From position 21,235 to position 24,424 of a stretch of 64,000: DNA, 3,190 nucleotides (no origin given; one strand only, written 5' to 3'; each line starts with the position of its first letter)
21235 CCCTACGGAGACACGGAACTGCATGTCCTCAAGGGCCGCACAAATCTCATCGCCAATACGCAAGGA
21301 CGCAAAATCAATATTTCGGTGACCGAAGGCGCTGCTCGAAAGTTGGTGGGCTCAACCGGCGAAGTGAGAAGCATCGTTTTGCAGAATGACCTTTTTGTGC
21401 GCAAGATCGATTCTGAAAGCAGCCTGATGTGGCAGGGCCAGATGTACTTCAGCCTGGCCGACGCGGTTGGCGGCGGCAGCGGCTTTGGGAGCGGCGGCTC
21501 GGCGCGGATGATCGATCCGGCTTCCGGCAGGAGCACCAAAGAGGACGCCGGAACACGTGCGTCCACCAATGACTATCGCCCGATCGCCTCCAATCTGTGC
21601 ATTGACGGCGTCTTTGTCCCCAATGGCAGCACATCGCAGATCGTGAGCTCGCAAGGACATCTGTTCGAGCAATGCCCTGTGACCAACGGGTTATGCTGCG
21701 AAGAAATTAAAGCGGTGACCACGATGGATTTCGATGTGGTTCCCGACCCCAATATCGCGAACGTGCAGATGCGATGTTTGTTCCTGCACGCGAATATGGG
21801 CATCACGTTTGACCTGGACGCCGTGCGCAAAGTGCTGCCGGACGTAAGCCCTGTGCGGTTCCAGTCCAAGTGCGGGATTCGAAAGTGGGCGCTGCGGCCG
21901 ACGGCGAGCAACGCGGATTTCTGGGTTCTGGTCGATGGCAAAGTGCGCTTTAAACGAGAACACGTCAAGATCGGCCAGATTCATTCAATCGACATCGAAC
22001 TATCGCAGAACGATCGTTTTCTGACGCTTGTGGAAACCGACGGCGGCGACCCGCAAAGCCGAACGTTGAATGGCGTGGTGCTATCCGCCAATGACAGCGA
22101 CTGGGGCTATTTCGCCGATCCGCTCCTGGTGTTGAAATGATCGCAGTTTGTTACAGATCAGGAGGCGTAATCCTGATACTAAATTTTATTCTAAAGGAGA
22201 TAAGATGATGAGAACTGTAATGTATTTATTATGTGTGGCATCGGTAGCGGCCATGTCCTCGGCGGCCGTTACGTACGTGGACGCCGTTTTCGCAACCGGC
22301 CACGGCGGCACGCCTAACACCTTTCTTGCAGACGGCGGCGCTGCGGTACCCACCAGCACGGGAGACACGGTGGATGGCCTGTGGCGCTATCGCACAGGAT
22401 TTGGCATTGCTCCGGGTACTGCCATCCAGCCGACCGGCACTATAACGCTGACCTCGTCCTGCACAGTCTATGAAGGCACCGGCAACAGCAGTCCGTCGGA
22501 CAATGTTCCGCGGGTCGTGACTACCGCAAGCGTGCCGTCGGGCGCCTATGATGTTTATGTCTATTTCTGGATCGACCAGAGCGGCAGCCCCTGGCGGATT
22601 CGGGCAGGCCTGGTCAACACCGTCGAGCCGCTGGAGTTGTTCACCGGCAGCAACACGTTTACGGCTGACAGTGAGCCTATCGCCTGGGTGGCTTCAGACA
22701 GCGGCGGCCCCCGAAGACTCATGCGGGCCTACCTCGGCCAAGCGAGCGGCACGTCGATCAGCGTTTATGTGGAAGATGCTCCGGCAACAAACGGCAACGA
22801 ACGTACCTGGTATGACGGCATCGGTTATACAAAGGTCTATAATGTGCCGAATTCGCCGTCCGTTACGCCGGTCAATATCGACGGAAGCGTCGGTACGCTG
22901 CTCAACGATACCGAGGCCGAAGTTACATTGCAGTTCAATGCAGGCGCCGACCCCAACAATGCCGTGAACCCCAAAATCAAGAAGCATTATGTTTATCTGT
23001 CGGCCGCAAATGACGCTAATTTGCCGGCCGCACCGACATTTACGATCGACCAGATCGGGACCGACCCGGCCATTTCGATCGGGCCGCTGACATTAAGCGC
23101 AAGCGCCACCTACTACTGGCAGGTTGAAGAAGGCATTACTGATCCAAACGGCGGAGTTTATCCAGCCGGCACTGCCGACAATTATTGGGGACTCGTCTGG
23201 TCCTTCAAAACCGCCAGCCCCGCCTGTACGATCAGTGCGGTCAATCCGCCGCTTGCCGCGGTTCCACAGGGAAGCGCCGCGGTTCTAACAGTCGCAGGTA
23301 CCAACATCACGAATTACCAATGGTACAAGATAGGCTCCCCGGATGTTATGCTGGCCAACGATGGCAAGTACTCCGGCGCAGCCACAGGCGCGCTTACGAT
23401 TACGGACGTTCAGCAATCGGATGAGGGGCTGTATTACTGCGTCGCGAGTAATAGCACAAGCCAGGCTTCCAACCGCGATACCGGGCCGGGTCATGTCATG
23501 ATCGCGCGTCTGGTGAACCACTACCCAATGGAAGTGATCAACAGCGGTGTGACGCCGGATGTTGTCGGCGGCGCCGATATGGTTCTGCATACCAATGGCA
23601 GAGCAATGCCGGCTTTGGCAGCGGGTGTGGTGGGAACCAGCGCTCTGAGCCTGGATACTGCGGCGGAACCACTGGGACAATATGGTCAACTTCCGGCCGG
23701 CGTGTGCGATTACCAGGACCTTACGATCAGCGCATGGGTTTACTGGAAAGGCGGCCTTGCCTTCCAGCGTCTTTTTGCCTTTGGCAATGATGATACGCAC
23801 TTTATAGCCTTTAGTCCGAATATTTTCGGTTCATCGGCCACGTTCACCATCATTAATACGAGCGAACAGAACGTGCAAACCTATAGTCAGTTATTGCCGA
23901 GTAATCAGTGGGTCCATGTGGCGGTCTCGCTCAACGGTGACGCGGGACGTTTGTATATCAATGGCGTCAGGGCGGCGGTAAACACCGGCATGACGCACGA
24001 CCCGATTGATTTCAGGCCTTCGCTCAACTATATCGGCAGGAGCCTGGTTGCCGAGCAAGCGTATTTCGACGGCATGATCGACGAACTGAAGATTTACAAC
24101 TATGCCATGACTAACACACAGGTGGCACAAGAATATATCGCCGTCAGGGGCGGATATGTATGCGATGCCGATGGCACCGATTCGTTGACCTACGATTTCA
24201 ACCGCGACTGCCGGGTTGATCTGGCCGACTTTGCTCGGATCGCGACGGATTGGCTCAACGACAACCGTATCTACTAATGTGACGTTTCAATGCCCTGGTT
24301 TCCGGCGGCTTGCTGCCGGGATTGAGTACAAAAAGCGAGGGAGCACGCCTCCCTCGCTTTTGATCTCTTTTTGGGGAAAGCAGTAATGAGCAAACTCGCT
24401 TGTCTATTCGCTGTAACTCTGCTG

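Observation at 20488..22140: FecR-type anti-sigma factor carrying an NPCBM/NEW2-like carbohydrate-binding module as its extracytoplasmic end, with a paralog at the right window edge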

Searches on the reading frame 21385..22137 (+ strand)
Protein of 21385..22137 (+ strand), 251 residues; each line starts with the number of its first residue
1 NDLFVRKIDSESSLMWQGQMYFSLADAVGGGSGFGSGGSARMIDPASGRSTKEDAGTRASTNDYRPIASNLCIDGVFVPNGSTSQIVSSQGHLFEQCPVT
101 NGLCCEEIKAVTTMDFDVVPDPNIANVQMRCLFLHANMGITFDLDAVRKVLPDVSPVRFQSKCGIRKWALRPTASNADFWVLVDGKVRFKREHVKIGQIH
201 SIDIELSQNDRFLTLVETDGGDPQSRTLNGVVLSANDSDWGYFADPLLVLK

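Call 45: predict_structure(alignment_id=A2)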
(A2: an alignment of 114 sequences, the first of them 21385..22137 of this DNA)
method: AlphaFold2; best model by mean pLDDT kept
length: 251 residues; sequences in the alignment: 114
mean_pLDDT: 89.7   pTM: 0.89
mean pLDDT of the five models: 89.7, 89.2, 89.0, 87.9, 87.4
residues with pLDDT >= 90: 182; 70-90: 43; 50-70: 25; < 50: 1
segments of 3 or more residues with pLDDT < 50: none
pLDDT, mean of each block of 10 residues (from residue 1): 61 74 95 87 94 85 94 97 96 97 94 66 68 96 95 91 91 95 99 95 98 98 91 91 96 90
secondary structure, 60 per line:
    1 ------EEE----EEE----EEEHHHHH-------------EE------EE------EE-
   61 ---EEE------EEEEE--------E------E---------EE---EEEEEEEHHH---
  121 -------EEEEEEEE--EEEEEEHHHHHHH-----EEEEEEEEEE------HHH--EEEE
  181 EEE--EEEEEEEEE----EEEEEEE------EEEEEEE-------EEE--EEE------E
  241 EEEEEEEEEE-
elements in order: E7-9 E14-16 E21-23 H24-28 E64-66 E73-77 E108-114 E128-135 E138-143 H144-150 E156-165 E177-183 E186-194 E199-205 E212-218 E226-228 E231-233 E240-250

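Call 49: fold_search(model_id=the predicted structure, library=pdb)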
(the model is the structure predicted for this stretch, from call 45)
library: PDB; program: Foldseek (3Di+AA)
matches with E <= 10: 1419; with E <= 0.001: 22
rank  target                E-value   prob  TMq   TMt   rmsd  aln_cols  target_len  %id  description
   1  2vmg                  4.4e-07  1.00  0.37  0.62  10.2       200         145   15  The structure of CBM51 from Clostridium perfringens GH95 in complex with methyl-galactose (released 2008-02-19)
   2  7jrl                  6.1e-07  1.00  0.38  0.21  17.6       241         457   14  The structure of CBM51-2 in complex with GlcNAc and INT domains from Clostridium perfringens ZmpB (released 2021-02-03)
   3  7js4                  6.8e-07  1.00  0.40  0.11   4.0       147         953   23  The structure of the M60 catalytic domain with the CBM51-1 and CBM51-2 domains from Clostridium perfringens ZmpB (released 2021-02-03)
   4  7jrm                  8.0e-07  1.00  0.36  0.20  11.6       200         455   13  The structure of CBM51-2 and INT domains from Clostridium perfringens ZmpB (released 2021-02-03)
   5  2vmi                  1.1e-06  1.00  0.40  0.67   4.1       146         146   18  The structure of seleno-methionine labelled CBM51 from Clostridium perfringens GH95 (released 2008-02-19)
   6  2vnr                  1.3e-06  1.00  0.38  0.54  10.4       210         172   15  Family 51 carbohydrate binding module from a family 98 glycoside hydrolase produced by Clostridium perfringens. (released 2008-02-19)
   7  2vng_B                2.6e-06  1.00  0.37  0.52   9.0       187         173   16  Family 51 carbohydrate binding module from a family 98 glycoside hydrolase produced by Clostridium perfringens in comp (released 2008-02-19)
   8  2vmh                  2.8e-06  1.00  0.41  0.67   7.9       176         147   17  The structure of CBM51 from Clostridium perfringens GH95 (released 2008-02-19)
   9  2ygm_B                4.7e-06  1.00  0.39  0.28   3.2       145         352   16  THE X-RAY CRYSTAL STRUCTURE OF TANDEM CBM51 MODULES OF SP3GH98, THE FAMILY 98 GLYCOSIDE HYDROLASE FROM STREPTOCOCCUS P (released 2011-06-22)
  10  2vng_A                5.8e-06  1.00  0.36  0.51   3.2       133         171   17  Family 51 carbohydrate binding module from a family 98 glycoside hydrolase produced by Clostridium perfringens in comp (released 2008-02-19)
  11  8pvs_A                2.0e-05  1.00  0.39  0.14   2.5       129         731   16  Targeting extended blood antigens by Akkermansia muciniphila enzymes unveils a missing link for generating universal d (released 2024-02-28)
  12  2ygl_A                2.3e-05  1.00  0.40  0.29   3.3       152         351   16  The X-ray crystal structure of tandem CBM51 modules of Sp3GH98, the family 98 glycoside hydrolase from Streptococcus p (released 2011-06-22)
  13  2ygl_B                2.7e-05  1.00  0.35  0.26   6.1       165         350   18  The X-ray crystal structure of tandem CBM51 modules of Sp3GH98, the family 98 glycoside hydrolase from Streptococcus p (released 2011-06-22)
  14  7t7y                  1.1e-04  0.99  0.25  0.34   9.9       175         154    7  The crystal structure of family 8 carbohydrate-binding module from Dictyostelium discoideum complexed with iodine atoms (released 2022-04-20)
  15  8xcj_F                1.8e-04  0.80  0.21  0.14  28.6       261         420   15  Open State of central tail fiber of bacteriophage lambda upon binding to LamB (gpJ713-LamB complex) (released 2024-05-01)
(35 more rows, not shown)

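Call 61: search_protein_representatives(protein=window:21385-22137:+)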
Query: 251 residues. Proteins with E-value up to 0.001 (for the whole library): 1499; up to 1e-10: 1102; up to 1e-30: 198. The best 150 are listed.
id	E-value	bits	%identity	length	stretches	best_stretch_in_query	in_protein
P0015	4.5e-90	318.1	59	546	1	2-250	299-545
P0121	2.7e-85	302.5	56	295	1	3-250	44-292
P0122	7.9e-74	264.9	51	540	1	4-250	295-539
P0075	1.4e-73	264.1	50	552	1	2-250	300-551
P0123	1.8e-73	263.8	52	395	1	2-250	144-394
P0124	3.3e-68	246.5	50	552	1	1-250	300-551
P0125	1.0e-67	244.9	49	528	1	2-250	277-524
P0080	2.9e-67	243.4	50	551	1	2-250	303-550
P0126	6.4e-65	235.7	48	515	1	3-250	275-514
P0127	7.8e-65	235.4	47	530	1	2-250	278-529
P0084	9.1e-65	235.2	51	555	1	4-250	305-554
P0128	7.3e-63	229.0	48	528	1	3-250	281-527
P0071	1.0e-61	225.2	49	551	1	2-250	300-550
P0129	1.0e-60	222.0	46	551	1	2-250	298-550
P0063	2.6e-59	217.4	48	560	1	2-250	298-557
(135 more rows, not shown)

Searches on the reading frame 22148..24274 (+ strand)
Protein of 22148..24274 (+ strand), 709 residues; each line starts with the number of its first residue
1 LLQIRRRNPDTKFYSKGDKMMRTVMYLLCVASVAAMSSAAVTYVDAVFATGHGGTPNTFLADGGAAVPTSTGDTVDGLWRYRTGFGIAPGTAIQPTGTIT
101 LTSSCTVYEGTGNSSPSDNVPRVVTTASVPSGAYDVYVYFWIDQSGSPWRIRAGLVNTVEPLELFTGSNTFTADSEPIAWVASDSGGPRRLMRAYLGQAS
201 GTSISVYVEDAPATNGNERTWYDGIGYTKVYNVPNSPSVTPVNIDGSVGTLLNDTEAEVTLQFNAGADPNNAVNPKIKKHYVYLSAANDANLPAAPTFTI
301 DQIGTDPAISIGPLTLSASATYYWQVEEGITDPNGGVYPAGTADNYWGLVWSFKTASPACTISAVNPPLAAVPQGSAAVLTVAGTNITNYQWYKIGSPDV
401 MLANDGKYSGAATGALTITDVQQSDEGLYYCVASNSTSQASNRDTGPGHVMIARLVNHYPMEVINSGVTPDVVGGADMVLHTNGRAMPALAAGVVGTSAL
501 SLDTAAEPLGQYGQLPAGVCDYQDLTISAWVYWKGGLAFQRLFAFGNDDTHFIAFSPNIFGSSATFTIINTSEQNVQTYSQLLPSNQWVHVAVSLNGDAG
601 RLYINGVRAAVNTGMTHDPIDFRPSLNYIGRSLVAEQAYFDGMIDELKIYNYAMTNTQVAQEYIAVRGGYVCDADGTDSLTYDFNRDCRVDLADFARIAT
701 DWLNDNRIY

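Call 3: search_protein_families(library=pfam, proteins=[window:22148-24274:+], max_evalue=1)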
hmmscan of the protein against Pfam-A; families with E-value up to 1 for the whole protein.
window:22148-24274:+ (709 aa): 8 families
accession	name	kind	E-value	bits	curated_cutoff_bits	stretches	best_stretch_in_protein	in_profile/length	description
PF13385.13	Laminin_G_3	-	7.4e-26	91.5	27.6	1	511-660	5-151/151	Concanavalin A-like lectin/glucanases superfamily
PF13927.12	Ig_3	-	4.9e-09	37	30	1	366-435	7-78/78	Immunoglobulin domain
PF07679.22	I-set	-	1.7e-06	28.4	23.7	1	374-441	14-83/90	Immunoglobulin I-set domain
PF07686.23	V-set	-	3.5e-06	27.6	26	1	404-439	58-99/109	Immunoglobulin V-set domain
PF00047.31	ig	-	0.003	18.3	21.8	1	414-440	51-77/81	Immunoglobulin domain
PF13895.12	Ig_2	-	0.0083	16.8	27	1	388-439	29-69/79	Immunoglobulin domain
PF13205.12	Big_5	-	0.0091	17.1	23.6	1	250-355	19-105/105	Bacterial Ig-like domain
PF02210.31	Laminin_G_2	-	0.14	13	22.9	1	572-649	39-123/126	Laminin G domain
